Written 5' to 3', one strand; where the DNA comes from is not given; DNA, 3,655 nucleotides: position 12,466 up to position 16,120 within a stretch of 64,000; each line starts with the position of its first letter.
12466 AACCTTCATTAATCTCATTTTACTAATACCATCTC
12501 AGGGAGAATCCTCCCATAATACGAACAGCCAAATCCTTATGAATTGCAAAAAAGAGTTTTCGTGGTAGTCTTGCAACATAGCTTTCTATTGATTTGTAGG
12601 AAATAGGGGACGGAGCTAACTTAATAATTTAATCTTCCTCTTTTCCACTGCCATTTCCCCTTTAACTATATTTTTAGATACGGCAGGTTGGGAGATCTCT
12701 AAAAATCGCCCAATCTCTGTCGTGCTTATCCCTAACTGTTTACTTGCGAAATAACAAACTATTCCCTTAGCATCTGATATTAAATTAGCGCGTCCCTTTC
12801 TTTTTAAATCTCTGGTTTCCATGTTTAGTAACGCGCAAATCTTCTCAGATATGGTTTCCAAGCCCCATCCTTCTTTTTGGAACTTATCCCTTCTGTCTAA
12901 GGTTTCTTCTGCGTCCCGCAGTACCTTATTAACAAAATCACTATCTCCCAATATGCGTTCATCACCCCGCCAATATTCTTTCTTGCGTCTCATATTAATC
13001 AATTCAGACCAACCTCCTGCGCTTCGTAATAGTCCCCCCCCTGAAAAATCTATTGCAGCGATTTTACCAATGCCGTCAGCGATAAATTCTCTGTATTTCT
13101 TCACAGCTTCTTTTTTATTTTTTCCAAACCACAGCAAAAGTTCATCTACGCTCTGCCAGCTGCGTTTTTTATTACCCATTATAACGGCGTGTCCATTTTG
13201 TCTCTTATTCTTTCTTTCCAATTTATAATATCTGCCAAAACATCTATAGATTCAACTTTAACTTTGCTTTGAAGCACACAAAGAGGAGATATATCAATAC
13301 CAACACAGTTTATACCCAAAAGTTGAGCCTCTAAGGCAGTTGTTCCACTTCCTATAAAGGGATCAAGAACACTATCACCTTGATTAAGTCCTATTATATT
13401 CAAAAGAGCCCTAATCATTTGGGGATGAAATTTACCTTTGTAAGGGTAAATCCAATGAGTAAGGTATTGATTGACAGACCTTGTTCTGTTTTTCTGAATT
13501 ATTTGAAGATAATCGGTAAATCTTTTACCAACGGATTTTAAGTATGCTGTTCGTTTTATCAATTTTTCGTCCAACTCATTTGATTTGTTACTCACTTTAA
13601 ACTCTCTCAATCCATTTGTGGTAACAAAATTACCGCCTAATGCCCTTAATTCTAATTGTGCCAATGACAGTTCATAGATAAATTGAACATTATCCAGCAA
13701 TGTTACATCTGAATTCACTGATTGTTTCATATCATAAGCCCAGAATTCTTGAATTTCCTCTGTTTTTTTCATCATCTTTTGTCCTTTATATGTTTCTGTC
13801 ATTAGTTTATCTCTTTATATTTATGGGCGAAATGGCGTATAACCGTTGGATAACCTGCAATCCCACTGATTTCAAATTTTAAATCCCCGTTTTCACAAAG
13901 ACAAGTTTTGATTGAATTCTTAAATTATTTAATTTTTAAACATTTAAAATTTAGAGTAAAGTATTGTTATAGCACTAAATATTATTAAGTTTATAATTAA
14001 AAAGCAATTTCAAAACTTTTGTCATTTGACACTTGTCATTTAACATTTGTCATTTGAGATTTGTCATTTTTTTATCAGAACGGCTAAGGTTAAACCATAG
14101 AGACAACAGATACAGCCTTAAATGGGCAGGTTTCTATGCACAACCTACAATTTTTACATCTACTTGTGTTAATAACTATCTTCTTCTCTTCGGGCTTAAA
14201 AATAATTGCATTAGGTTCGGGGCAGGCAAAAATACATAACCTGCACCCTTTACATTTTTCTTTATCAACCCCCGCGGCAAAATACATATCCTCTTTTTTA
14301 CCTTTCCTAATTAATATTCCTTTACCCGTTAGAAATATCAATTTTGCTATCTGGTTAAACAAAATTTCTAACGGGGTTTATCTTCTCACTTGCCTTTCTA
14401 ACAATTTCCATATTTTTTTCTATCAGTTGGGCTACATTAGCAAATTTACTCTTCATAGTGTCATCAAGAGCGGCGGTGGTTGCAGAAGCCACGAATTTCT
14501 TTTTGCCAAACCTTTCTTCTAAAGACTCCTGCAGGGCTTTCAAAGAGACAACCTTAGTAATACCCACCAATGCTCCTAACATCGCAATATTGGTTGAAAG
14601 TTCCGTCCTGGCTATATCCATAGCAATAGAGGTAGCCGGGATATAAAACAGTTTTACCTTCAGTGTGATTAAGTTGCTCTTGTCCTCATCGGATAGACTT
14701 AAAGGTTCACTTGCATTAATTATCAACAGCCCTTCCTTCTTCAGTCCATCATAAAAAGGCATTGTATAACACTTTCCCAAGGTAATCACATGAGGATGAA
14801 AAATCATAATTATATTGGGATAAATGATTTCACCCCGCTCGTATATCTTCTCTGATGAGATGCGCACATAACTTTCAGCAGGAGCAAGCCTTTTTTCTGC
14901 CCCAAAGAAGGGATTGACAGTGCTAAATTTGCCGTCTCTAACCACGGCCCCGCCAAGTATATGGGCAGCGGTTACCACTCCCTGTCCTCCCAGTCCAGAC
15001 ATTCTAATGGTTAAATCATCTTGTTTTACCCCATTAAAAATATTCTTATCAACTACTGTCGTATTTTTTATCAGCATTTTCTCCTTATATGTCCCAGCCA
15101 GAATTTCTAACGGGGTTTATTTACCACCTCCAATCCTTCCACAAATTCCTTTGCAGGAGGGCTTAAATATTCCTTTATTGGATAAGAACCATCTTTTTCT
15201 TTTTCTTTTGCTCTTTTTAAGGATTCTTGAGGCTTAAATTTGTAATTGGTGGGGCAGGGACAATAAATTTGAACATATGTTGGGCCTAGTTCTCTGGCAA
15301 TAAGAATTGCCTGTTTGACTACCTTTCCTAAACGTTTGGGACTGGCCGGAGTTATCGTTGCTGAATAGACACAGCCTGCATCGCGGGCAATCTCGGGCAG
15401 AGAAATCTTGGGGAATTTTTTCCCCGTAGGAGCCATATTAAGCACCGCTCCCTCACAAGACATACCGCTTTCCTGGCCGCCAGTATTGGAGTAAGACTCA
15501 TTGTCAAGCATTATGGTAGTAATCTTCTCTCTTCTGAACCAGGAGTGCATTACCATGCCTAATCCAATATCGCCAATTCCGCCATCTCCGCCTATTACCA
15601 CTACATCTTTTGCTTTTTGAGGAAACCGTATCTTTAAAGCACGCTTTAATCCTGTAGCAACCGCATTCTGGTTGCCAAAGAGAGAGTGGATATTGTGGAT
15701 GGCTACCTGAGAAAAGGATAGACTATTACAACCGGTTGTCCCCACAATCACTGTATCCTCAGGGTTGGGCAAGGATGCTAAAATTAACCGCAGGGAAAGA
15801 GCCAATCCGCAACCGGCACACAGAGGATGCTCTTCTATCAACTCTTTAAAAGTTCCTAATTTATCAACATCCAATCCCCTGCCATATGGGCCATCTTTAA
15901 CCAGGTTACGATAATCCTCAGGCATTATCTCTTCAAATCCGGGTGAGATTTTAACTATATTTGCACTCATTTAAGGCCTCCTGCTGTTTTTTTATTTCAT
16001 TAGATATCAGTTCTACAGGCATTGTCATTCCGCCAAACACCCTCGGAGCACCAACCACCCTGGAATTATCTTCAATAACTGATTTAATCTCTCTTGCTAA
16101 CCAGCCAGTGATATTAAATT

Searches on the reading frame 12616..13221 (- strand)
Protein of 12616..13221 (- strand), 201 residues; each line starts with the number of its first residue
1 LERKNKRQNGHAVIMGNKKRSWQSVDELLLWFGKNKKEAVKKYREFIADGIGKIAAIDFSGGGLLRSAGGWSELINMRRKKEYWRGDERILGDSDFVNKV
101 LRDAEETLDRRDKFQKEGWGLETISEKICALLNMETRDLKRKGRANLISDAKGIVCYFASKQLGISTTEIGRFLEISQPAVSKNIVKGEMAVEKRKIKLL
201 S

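Call 4: search_protein_families(library=pfam, proteins=[window:12616-13221:-], max_evalue=0.01)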
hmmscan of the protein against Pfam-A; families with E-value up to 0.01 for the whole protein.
window:12616-13221:- (201 aa): 1 family
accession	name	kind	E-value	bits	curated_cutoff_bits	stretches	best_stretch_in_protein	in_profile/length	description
PF08299.17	Bac_DnaA_C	-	7.6e-07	29.5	31.5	1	122-174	2-54/69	Bacterial dnaA protein helix-turn-helix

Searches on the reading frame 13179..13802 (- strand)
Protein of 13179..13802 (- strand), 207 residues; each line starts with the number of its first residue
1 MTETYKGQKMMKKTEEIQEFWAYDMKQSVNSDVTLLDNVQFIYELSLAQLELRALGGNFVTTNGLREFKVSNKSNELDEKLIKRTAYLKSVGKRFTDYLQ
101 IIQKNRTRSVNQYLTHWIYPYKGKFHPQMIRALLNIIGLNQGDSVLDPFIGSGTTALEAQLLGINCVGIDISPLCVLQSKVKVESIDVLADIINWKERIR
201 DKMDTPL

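Call 4: search_protein_families(library=pfam, proteins=[window:13179-13802:-], max_evalue=0.01)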
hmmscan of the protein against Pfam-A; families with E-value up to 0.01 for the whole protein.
window:13179-13802:- (207 aa): 3 families
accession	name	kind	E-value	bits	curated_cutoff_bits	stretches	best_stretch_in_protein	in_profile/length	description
PF01555.25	N6_N4_Mtase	-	2.3e-13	51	26.7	1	74-173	122-213/221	DNA methylase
PF01170.24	UPF0020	-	5e-08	33.3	22.3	1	122-168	9-55/197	RMKL-like, methyltransferase domain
PF01135.25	PCMT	-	0.0058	16.9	20.3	0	126-187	58-122/210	Protein-L-isoaspartate(D-aspartate) O-methyltransferase (PCMT)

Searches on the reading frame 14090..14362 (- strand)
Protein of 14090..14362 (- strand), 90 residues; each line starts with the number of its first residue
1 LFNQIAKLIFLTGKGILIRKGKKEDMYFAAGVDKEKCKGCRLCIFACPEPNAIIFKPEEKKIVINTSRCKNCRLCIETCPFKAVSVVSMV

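Call 4: search_protein_families(library=pfam, proteins=[window:14090-14362:-], max_evalue=0.01)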
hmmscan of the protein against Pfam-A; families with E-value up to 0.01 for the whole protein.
window:14090-14362:- (90 aa): 12 families
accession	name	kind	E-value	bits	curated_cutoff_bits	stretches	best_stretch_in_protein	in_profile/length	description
PF12837.12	Fer4_6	-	3.2e-12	46.2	25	2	32-53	4-24/24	4Fe-4S binding domain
PF00037.32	Fer4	-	3.9e-12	45.9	21.1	2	62-84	1-23/24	4Fe-4S binding domain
PF12797.12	Fer4_2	-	9.5e-11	41.4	24.5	2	32-49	5-22/22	4Fe-4S binding domain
PF12838.12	Fer4_7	-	9.8e-11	42.4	27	1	36-83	1-52/52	4Fe-4S dicluster domain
PF14697.11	Fer4_21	-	3.3e-10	40.4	35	1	30-84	1-57/59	4Fe-4S dicluster domain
PF13237.11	Fer4_10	-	4.4e-10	39.8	25.5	1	32-80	4-53/53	4Fe-4S dicluster domain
PF13484.11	Fer4_16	-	4.7e-06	27.7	30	1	68-85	1-18/66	4Fe-4S double cluster binding domain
PF13187.11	Fer4_9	-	5.9e-06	26.6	27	1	36-83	1-51/52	4Fe-4S dicluster domain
PF12800.12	Fer4_4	-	1.2e-05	25.7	24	1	67-81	2-16/17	4Fe-4S binding domain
PF25160.1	LdpA_Fe-S-bd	-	0.00016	21.8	27.6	0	63-88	22-47/49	LdpA Fe-S cluster-binding domain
PF12798.12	Fer4_3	-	0.00022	22.3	27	0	69-83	1-15/15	4Fe-4S binding domain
PF13459.11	Fer4_15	-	0.0013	19.9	22.4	0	32-49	3-20/66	4Fe-4S single cluster domain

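Call 5: search_protein_families(library=ncbifam, proteins=[window:14090-14362:-], max_evalue=0.01)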
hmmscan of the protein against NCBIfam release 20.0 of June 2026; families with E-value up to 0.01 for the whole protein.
window:14090-14362:- (90 aa): 89 families (the best 25 are shown)
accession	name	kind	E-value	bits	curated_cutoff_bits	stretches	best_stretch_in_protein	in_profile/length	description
TIGR02179.1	PorD_KorD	subfamily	7.6e-12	45.2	60.05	1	32-87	22-75/78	2-oxoacid:acceptor oxidoreductase, delta subunit, pyruvate/2-ketoisovalerate family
TIGR01944.1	rnfB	subfamily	1.1e-11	44.7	68.7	1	4-87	83-163/190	RnfABCDGE type electron transport complex subunit B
NF006221.0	PRK08348.1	subfamily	1.2e-11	44.4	124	1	32-86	41-94/136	NADH-plastoquinone oxidoreductase subunit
NF040684.1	PorD_Arch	equivalog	5.8e-11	42.3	120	1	30-87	27-82/85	pyruvate synthase subunit PorD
NF007203.0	PRK09624.1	equivalog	7.6e-11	42.2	171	1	9-88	27-102/105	pyuvate ferredoxin oxidoreductase subunit delta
NF005415.0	PRK06991.1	equivalog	3.3e-10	40.1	281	1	23-88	73-136/284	electron transport complex subunit RsxB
NF010369.0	PRK13795.1-4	equivalog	3.5e-10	38.7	1086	1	7-84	547-624/633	hypothetical protein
NF043039.1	HgcAB_like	equivalog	7.3e-10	39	285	1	23-84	288-349/350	HgcAB-like fusion protein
NF003475.0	PRK05113.1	equivalog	1e-09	38.5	203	1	5-87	84-163/190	electron transport complex subunit RsxB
NF040770.1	hetero_SS_HdrA2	exception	1.3e-09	36.8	1100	1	16-86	558-625/777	CoB-CoM heterodisulfide reductase HdrA2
TIGR03336.1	IOR_alpha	equivalog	2.3e-09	36.1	650.9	1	26-84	541-595/595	indolepyruvate ferredoxin oxidoreductase subunit alpha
NF040864.1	HgcB_ferredoxin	equivalog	3.1e-09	36.6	99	1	32-88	11-65/93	mercury methylation ferredoxin HgcB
NF007202.0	PRK09623.1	equivalog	5.5e-09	36.3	166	1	27-87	43-101/105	3-methyl-2-oxobutanoate dehydrogenase subunit delta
NF045874.1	Vhu_polyferre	exception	6.8e-09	34.9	600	1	10-86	175-245/381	F420-non-reducing hydrogenase associated-polyferredoxin VhuB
NF042909.1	FMH_DH_FwdF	exception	1.1e-08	34.6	375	1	22-86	212-276/336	tungsten-dependent formylmethanofuran dehydrogenase subunit FwdF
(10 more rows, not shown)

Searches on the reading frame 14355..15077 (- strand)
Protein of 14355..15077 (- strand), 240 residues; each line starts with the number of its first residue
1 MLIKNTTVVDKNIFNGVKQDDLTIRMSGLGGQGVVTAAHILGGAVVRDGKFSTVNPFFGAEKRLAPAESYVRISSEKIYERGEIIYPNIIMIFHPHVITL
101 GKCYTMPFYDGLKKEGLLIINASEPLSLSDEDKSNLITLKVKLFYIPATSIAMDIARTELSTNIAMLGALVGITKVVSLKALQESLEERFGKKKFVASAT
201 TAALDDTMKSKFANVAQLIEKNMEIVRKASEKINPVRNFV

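Call 4: search_protein_families(library=pfam, proteins=[window:14355-15077:-], max_evalue=0.01)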
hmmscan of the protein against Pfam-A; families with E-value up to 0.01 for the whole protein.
window:14355-15077:- (240 aa): 1 family
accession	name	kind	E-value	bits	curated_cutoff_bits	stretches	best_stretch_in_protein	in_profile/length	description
PF01558.24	POR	-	5.5e-37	128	27.4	1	30-207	1-159/173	Pyruvate ferredoxin/flavodoxin oxidoreductase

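Call 5: search_protein_families(library=ncbifam, proteins=[window:14355-15077:-], max_evalue=0.01)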
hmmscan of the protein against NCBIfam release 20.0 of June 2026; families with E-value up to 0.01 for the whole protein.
window:14355-15077:- (240 aa): 21 families
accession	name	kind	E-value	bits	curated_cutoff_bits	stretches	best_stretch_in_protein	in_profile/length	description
TIGR02175.1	PorC_KorC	subfamily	2e-36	125.4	81.1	1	23-198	3-162/177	2-oxoacid:acceptor oxidoreductase, gamma subunit, pyruvate/2-ketoisovalerate family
NF006321.0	PRK08534.1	equivalog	7.3e-36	123.5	225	1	24-199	4-165/181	pyruvate ferredoxin oxidoreductase subunit gamma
NF040683.1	PorC_Meth_Thtga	equivalog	1.2e-32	113.1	270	1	23-195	3-159/177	pyruvate synthase subunit PorC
NF045762.1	PhenlGlyoxDHPadE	equivalog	4.3e-26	91.9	300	1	24-188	4-157/187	NADH-dependent phenylglyoxylate dehydrogenase subunit gamma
NF010632.0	PRK14029.1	equivalog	1.7e-25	89.7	335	1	23-193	3-164/185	pyruvate/ketoisovalerate ferredoxin oxidoreductase subunit gamma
NF006323.0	PRK08537.1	equivalog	4.3e-18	65.3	235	1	24-189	5-158/181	2-oxoacid:ferredoxin oxidoreductase subunit gamma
NF004497.0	PRK05844.1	equivalog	7.5e-16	58.3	243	1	22-193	2-165/186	pyruvate flavodoxin oxidoreductase subunit gamma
TIGR03710.1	OAFO_sf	subfamily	7.3e-14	51.2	482.75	1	21-216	1-178/561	2-oxoacid:acceptor oxidoreductase subunit alpha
NF006211.0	PRK08338.1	equivalog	5.6e-10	39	239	1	23-192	2-151/170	2-oxoacid:ferredoxin oxidoreductase subunit gamma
NF006275.0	PRK08441.1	equivalog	2.8e-09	36.8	216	1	23-193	4-162/185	2-oxoglutarate-acceptor oxidoreductase subunit OorC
NF005324.0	PRK06853.1-4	equivalog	1.4e-08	34.8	222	1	24-203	5-181/196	indolepyruvate oxidoreductase subunit beta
NF005326.0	PRK06853.1-6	equivalog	3.6e-08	33.4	348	1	23-123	5-98/202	indolepyruvate oxidoreductase subunit beta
TIGR03334.1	IOR_beta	equivalog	3.1e-07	30.5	205.8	1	24-188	3-170/189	indolepyruvate ferredoxin oxidoreductase subunit beta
NF005325.0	PRK06853.1-5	equivalog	3.4e-07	30.2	230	1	22-190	4-172/192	indolepyruvate oxidoreductase subunit beta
NF005323.0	PRK06853.1-3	equivalog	8.5e-07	29.1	238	1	19-193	4-179/197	indolepyruvate oxidoreductase subunit beta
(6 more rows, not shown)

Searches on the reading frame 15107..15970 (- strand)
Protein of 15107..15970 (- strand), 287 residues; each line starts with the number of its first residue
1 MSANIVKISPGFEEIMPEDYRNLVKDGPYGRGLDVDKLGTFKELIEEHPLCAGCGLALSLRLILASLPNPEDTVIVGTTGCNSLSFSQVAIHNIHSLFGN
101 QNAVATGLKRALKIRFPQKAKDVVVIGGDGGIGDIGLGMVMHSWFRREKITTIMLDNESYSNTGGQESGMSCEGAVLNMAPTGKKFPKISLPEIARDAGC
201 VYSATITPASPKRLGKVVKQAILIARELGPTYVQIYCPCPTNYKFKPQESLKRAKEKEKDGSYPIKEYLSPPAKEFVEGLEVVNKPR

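Call 4: search_protein_families(library=pfam, proteins=[window:15107-15970:-], max_evalue=0.01)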
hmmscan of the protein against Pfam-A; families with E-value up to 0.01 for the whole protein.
window:15107-15970:- (287 aa): 1 family
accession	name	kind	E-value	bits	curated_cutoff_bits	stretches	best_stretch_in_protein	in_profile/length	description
PF02775.26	TPP_enzyme_C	-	8.5e-20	71.5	21.9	1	89-235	21-151/151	Thiamine pyrophosphate enzyme, C-terminal TPP binding domain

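Call 5: search_protein_families(library=ncbifam, proteins=[window:15107-15970:-], max_evalue=0.01)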
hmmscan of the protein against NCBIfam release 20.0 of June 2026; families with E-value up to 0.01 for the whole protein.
window:15107-15970:- (287 aa): 13 families
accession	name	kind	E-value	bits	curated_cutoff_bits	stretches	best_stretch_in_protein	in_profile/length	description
NF008819.1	PRK11865.1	equivalog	2.9e-37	128.5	405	1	43-269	13-242/300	pyruvate synthase subunit PorB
NF008818.0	PRK11864.1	subfamily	2.3e-36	125.5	405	1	42-268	12-237/300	3-methyl-2-oxobutanoate dehydrogenase subunit beta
NF045792.1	OxalOxredbeta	equivalog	1.3e-30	106.5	590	1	45-268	18-254/311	oxalate oxidoreductase subunit beta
NF045766.1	PhenlGlyoxDHPadI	equivalog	1.7e-21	76.5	700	1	76-256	191-371/443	NADH-dependent phenylglyoxylate dehydrogenase subunit beta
TIGR02177.1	PorB_KorB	subfamily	3.6e-19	69.4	261.9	1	51-259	4-207/286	2-oxoacid:acceptor oxidoreductase, beta subunit, pyruvate/2-ketoisovalerate family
TIGR02176.1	pyruv_ox_red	equivalog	1.2e-16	59.8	911.35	1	121-264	954-1096/1167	pyruvate:ferredoxin (flavodoxin) oxidoreductase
NF008820.0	PRK11866.1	equivalog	1.8e-16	60.4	402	1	50-249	17-211/287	2-oxoacid ferredoxin oxidoreductase subunit beta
NF007207.0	PRK09628.1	equivalog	1.7e-15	57.4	364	1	50-246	18-209/277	2-oxoglutarate ferredoxin oxidoreductase subunit beta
NF041171.1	Oxoac_fdxbeta_Archa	equivalog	3.8e-15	56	423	1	49-248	7-198/296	2-oxoacid:ferredoxin oxidoreductase subunit beta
NF008821.0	PRK11869.1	equivalog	6.3e-09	35.1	438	1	50-245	16-206/286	2-oxoacid ferredoxin oxidoreductase subunit beta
TIGR03336.1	IOR_alpha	equivalog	1.4e-08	33.6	650.9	1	50-223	358-518/595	indolepyruvate ferredoxin oxidoreductase subunit alpha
TIGR03846.1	sulfopy_beta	equivalog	3.5e-05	23.8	221.5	1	111-170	55-110/182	sulfopyruvate decarboxylase subunit beta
TIGR03297.1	Ppyr-DeCO2ase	equivalog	0.00024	20.2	312.5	1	61-168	178-286/360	phosphonopyruvate decarboxylase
